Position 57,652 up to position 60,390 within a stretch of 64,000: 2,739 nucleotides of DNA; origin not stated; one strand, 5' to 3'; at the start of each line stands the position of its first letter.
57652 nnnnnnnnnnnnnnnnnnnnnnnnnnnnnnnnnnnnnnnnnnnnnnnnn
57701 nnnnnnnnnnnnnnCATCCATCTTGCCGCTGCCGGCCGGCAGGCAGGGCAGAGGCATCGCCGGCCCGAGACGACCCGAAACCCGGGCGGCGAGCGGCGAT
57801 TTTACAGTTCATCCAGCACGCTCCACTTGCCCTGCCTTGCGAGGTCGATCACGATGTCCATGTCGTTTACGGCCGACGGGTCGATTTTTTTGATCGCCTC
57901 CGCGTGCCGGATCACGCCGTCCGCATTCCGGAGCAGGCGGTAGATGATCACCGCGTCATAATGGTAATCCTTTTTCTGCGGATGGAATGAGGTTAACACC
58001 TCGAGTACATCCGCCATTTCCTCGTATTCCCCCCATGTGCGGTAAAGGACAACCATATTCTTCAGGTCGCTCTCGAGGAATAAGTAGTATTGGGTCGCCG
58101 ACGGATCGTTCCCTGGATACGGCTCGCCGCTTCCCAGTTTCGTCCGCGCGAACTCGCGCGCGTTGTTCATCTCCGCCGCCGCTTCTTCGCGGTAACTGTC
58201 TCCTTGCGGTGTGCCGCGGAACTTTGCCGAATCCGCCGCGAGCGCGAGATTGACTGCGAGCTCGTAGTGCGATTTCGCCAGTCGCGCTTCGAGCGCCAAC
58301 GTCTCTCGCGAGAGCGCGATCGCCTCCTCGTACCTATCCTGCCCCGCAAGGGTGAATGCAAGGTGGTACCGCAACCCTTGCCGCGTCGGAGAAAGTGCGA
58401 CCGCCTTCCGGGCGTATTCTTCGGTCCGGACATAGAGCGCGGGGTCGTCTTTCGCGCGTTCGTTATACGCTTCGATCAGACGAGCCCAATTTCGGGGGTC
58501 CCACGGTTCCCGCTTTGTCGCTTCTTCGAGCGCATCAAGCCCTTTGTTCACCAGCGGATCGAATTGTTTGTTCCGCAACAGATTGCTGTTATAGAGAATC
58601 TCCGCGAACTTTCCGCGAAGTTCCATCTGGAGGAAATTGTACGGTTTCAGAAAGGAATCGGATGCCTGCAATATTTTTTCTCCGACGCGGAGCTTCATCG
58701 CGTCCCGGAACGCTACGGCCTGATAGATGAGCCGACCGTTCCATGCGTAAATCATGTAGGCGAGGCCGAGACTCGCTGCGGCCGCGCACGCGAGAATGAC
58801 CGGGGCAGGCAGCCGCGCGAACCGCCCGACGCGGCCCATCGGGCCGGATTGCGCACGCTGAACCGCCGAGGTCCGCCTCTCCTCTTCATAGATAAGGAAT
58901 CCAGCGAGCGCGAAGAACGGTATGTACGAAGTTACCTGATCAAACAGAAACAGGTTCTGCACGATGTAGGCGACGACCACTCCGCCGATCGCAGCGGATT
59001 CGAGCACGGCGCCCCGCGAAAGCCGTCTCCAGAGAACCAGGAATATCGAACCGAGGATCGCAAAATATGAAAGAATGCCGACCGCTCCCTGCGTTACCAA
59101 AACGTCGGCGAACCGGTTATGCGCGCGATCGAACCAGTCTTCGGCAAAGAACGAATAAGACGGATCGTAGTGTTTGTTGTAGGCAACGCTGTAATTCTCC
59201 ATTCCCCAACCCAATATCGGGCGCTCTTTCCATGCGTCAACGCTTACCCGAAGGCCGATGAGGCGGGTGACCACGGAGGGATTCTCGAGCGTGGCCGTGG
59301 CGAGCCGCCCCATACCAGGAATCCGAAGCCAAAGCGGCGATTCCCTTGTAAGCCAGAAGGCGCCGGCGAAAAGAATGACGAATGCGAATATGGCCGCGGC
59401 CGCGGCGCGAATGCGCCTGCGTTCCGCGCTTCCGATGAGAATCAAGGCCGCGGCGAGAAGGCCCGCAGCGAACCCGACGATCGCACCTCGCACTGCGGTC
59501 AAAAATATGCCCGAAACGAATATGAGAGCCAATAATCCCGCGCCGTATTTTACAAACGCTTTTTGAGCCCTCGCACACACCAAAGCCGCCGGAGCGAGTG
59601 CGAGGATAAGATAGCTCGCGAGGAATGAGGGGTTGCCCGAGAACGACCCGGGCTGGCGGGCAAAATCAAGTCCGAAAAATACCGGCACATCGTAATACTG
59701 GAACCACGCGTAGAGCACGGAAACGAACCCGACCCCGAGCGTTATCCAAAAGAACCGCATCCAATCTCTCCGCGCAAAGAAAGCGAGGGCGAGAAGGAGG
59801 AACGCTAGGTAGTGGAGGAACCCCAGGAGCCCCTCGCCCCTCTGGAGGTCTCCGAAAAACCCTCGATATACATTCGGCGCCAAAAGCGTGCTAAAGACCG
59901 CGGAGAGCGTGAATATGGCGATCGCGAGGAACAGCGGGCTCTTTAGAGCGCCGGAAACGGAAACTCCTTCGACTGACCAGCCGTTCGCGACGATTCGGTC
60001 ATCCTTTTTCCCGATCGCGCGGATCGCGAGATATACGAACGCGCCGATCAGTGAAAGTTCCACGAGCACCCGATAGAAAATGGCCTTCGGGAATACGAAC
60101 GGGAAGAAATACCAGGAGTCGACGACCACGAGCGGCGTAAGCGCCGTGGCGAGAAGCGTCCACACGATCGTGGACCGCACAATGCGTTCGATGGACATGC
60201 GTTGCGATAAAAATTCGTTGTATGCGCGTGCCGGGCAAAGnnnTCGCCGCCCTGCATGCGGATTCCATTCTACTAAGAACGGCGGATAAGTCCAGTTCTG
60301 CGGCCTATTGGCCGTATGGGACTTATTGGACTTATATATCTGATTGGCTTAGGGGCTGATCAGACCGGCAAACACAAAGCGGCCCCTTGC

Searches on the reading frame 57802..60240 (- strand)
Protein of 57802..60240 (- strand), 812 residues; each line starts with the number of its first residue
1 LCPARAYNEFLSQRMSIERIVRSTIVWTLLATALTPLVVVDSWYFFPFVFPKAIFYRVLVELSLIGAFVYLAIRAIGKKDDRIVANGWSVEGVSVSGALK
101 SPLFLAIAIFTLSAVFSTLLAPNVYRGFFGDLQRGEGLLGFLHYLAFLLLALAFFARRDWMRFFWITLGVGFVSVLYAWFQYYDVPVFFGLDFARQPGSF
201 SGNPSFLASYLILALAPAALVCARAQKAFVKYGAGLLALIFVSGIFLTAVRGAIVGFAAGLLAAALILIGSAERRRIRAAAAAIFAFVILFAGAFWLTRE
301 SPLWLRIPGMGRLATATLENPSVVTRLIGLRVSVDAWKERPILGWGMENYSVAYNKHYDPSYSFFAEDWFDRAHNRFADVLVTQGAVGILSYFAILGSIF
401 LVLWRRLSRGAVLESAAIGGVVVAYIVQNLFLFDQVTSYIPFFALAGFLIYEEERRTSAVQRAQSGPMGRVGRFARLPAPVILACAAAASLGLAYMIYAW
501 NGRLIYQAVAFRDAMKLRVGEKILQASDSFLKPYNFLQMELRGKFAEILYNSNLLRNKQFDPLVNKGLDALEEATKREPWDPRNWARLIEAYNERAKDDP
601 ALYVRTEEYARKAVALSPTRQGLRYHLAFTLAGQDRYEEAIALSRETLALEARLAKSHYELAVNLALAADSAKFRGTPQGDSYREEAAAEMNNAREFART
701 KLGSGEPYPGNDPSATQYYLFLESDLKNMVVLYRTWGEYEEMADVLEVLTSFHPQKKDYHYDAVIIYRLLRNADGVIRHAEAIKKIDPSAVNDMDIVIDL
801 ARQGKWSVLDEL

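Call 56: search_protein_families(library=pfam, proteins=[window:57802-60240:-], max_evalue=0.0001)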
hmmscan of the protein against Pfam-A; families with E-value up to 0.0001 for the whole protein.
window:57802-60240:- (812 aa): 1 family
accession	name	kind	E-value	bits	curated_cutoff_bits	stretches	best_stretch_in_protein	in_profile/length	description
PF04932.20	Wzy_C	-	5.7e-16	59.1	31.7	1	237-393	2-149/149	O-Antigen ligase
